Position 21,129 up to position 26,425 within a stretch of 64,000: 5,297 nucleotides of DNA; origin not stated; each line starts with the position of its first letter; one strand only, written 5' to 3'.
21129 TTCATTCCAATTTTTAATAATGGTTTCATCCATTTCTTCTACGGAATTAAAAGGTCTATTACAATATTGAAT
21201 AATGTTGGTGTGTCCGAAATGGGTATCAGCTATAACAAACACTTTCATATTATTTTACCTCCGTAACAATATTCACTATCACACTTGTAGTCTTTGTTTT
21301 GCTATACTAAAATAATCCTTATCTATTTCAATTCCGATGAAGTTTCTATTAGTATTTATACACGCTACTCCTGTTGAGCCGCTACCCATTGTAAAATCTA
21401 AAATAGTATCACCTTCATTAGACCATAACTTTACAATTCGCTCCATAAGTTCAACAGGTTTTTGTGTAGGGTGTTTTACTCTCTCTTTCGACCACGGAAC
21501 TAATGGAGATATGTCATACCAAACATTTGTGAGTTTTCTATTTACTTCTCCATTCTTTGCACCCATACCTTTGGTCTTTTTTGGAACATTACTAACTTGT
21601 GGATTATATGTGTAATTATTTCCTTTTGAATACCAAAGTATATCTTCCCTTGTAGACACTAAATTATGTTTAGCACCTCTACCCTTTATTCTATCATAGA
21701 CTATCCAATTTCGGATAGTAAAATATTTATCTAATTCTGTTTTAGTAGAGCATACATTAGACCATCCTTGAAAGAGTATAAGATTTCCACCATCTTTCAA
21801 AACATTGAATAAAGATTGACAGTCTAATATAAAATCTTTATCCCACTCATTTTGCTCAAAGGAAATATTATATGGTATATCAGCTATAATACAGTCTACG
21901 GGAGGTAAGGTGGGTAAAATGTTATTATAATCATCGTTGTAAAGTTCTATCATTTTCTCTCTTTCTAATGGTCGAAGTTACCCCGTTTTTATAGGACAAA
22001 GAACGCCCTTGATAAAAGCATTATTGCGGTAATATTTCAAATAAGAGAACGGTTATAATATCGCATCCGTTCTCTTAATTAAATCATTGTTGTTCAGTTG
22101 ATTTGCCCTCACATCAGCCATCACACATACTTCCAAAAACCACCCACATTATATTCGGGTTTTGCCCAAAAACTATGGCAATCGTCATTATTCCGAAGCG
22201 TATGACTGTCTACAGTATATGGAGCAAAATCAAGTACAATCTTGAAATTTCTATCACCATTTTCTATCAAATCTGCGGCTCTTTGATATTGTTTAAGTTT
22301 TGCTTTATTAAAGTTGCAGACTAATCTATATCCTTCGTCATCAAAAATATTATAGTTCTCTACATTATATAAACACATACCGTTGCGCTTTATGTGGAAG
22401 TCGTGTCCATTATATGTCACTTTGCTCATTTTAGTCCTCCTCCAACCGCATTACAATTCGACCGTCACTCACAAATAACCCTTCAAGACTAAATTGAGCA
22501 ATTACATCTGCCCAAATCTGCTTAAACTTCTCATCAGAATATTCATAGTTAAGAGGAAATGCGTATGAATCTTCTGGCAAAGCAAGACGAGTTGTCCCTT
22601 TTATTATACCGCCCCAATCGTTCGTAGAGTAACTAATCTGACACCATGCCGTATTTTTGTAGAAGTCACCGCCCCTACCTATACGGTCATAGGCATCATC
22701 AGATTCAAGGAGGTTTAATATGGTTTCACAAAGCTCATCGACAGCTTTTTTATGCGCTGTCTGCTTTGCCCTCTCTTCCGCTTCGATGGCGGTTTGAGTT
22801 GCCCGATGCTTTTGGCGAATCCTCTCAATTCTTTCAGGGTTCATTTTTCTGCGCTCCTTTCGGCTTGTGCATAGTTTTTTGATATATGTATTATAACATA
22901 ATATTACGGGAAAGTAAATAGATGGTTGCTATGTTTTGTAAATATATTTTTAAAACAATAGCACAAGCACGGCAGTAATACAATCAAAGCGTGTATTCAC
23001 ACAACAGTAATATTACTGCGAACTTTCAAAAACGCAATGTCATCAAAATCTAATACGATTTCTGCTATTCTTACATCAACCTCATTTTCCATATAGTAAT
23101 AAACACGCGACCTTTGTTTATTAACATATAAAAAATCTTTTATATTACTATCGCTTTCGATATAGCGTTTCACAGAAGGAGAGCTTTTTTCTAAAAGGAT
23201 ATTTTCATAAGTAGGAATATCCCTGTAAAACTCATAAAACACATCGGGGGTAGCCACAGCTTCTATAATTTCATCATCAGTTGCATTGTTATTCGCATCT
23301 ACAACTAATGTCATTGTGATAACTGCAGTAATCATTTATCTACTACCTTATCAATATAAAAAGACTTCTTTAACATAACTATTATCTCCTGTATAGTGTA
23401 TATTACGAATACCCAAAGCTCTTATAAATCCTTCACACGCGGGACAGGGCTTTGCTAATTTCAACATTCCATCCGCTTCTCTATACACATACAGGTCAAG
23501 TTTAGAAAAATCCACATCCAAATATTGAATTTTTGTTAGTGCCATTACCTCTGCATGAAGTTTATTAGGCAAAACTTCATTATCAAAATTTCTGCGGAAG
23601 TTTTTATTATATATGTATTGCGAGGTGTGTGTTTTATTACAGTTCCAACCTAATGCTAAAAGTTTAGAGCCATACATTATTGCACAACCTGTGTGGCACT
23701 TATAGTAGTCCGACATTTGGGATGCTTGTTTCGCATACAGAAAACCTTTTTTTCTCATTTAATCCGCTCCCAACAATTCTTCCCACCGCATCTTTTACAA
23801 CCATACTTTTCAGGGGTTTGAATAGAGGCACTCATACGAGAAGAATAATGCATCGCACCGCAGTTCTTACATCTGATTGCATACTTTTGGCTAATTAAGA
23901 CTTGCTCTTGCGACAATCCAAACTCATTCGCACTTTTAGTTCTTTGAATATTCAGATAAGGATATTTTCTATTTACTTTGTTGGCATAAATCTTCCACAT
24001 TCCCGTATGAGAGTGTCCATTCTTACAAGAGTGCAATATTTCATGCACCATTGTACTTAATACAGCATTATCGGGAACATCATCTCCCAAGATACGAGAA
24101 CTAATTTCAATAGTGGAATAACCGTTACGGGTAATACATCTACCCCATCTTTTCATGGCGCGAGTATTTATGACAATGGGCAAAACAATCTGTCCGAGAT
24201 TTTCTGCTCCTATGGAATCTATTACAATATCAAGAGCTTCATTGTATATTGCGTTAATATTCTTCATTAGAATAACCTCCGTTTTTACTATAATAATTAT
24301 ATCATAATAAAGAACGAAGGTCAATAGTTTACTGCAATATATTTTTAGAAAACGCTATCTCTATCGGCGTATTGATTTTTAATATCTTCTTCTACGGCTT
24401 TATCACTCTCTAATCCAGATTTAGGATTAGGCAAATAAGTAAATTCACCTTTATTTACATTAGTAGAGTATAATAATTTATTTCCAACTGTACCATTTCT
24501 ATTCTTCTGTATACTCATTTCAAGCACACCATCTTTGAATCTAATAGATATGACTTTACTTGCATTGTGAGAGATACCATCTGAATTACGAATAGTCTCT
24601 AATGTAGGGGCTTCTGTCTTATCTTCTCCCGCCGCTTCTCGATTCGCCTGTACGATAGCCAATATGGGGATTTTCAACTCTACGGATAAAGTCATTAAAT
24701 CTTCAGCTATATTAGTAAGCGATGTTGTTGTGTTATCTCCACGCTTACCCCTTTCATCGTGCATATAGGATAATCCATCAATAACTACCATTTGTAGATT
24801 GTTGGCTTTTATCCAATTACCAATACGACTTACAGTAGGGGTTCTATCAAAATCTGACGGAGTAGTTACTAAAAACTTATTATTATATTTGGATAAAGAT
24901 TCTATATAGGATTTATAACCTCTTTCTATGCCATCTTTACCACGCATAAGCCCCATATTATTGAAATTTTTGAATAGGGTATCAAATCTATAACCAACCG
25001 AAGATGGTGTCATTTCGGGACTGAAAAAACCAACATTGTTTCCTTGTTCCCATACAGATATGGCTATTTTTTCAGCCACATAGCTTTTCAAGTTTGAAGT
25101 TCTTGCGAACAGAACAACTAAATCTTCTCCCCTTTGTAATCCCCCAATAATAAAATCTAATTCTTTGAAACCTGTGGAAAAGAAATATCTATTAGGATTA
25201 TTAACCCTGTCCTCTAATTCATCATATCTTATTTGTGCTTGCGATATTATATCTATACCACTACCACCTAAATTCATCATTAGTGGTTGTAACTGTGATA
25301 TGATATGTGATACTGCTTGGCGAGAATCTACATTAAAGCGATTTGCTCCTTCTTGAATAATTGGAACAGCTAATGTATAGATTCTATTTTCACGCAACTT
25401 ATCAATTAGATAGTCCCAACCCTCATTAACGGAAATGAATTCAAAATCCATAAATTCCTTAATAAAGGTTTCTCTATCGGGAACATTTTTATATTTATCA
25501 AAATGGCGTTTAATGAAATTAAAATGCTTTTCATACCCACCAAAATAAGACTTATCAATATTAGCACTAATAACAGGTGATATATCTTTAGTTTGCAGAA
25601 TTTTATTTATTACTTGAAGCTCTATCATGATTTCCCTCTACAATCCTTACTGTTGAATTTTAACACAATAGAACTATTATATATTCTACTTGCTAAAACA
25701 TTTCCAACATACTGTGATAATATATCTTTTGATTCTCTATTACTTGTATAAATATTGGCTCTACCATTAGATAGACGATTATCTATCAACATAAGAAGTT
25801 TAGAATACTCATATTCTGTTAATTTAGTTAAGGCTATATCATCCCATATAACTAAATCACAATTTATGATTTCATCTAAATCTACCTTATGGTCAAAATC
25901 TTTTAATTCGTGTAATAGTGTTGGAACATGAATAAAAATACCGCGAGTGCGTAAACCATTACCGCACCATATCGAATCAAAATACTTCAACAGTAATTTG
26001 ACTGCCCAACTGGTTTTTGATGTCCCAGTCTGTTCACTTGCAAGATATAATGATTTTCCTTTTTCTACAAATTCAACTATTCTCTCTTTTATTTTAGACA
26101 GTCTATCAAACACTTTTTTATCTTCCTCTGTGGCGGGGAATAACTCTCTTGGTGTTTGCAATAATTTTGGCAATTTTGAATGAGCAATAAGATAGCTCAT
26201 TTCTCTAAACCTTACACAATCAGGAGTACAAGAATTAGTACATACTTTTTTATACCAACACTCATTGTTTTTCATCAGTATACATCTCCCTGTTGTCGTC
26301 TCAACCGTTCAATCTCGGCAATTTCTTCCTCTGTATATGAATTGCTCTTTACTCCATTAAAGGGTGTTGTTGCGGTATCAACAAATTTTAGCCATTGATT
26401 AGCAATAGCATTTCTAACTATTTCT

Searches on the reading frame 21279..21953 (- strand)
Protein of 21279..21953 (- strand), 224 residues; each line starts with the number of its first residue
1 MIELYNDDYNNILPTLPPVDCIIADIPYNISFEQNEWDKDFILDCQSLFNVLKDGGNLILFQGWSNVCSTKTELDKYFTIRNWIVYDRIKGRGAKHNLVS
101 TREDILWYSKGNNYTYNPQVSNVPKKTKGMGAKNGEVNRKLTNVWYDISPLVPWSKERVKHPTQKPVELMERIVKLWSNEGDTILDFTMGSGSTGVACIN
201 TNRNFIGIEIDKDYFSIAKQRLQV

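Call 95: search_protein_families(library=phrogs, proteins=[window:21279-21953:-], max_evalue=0.001)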
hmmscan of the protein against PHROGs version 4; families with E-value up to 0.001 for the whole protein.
window:21279-21953:- (224 aa): 10 families
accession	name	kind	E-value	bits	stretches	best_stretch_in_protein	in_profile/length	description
phrog_67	-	other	2.1e-66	226.4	1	1-223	123-344/743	DNA methyltransferase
phrog_18293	-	other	1.5e-30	106.6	1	156-223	41-108/119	methyltransferase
phrog_3008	-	other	1e-27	98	1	156-223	145-212/244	DNA methyltransferase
phrog_498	-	other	1.9e-25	90.5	1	19-223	223-421/633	DNA methyltransferase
phrog_8769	-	other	1.3e-17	64.4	1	173-223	4-54/71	methyltransferase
phrog_6952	-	other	6.9e-16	59.6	1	159-222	112-175/181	DNA methyltransferase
phrog_23148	-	unknown function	1.4e-15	58.7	1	159-223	83-147/165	-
phrog_23085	-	unknown function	2.8e-09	37.7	1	155-221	38-104/138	-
phrog_16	-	DNA, RNA and nucleotide metabolism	1.8e-08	34.1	1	106-218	777-905/986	DNA helicase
phrog_6025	-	other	4.7e-07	30.6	1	2-102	12-124/192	DNA methyltransferase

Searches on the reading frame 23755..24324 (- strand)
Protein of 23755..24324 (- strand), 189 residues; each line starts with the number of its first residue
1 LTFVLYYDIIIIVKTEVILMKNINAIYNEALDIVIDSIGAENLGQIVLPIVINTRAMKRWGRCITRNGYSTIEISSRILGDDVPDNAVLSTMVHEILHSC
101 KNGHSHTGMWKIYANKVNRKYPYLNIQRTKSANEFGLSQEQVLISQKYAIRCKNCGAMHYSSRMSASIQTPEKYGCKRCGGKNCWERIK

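Call 96: search_protein_families(library=phrogs, proteins=[window:23755-24324:-], max_evalue=0.001)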
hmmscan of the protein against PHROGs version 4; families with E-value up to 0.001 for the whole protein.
window:23755-24324:- (189 aa): 2 families
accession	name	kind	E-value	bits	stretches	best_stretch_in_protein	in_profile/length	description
phrog_9897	-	unknown function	0.00011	22.7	1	22-184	19-181/192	-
phrog_6445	-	unknown function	0.00015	22.7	1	52-118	30-94/180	-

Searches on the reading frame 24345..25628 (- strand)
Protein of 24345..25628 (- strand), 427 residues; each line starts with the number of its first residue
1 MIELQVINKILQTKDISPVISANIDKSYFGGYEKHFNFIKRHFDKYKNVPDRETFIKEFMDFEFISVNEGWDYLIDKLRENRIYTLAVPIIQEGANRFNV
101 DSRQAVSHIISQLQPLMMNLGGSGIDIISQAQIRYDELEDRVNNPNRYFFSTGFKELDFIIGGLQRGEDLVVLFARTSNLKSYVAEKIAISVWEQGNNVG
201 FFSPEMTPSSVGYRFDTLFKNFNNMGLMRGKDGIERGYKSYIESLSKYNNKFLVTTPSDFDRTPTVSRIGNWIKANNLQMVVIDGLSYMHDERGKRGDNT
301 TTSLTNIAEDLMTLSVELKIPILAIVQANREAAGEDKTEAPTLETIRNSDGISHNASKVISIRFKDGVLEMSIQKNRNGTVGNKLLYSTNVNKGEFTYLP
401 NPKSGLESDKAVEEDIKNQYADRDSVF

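Call 18: search_protein_families(library=pfam, proteins=[window:24345-25628:-], max_evalue=0.01)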
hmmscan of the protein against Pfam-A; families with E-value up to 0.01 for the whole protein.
window:24345-25628:- (427 aa): 1 family
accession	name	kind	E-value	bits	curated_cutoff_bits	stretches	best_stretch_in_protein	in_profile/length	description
PF03796.21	DnaB_C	-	5.6e-27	95.2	27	1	151-385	3-243/255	DnaB-like helicase C terminal domain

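Call 19: search_protein_families(library=phrogs, proteins=[window:24345-25628:-], max_evalue=0.001)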
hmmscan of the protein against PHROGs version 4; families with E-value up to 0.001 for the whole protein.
window:24345-25628:- (427 aa): 4 families
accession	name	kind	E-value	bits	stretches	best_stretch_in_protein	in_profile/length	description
phrog_19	-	DNA, RNA and nucleotide metabolism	1.7e-49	170.2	1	1-392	162-572/621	DnaB-like replicative helicase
phrog_239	-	DNA, RNA and nucleotide metabolism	5.9e-12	46.3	1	136-415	324-613/801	DNA primase/helicase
phrog_243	-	DNA, RNA and nucleotide metabolism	1.8e-10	41.2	1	154-381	22-246/273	DnaB-like replicative helicase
phrog_11530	-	unknown function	2.6e-06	28.4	1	273-383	28-143/184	-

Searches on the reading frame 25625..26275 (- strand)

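Call 95: search_protein_families(library=phrogs, proteins=[window:25625-26275:-], max_evalue=0.001)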
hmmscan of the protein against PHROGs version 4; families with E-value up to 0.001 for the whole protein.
window:25625-26275:- (216 aa): 4 families
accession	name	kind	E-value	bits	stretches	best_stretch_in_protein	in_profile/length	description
phrog_50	-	DNA, RNA and nucleotide metabolism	1.5e-26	94.6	1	17-215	312-512/570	DnaC-like helicase loader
phrog_3277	-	DNA, RNA and nucleotide metabolism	2.7e-10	41.3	1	78-214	14-154/168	DnaC-like helicase loader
phrog_26922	-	DNA, RNA and nucleotide metabolism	4.7e-09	37.8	1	135-204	8-76/92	DnaC-like helicase loader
phrog_15321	-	unknown function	0.00022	22.4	0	136-202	5-77/93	-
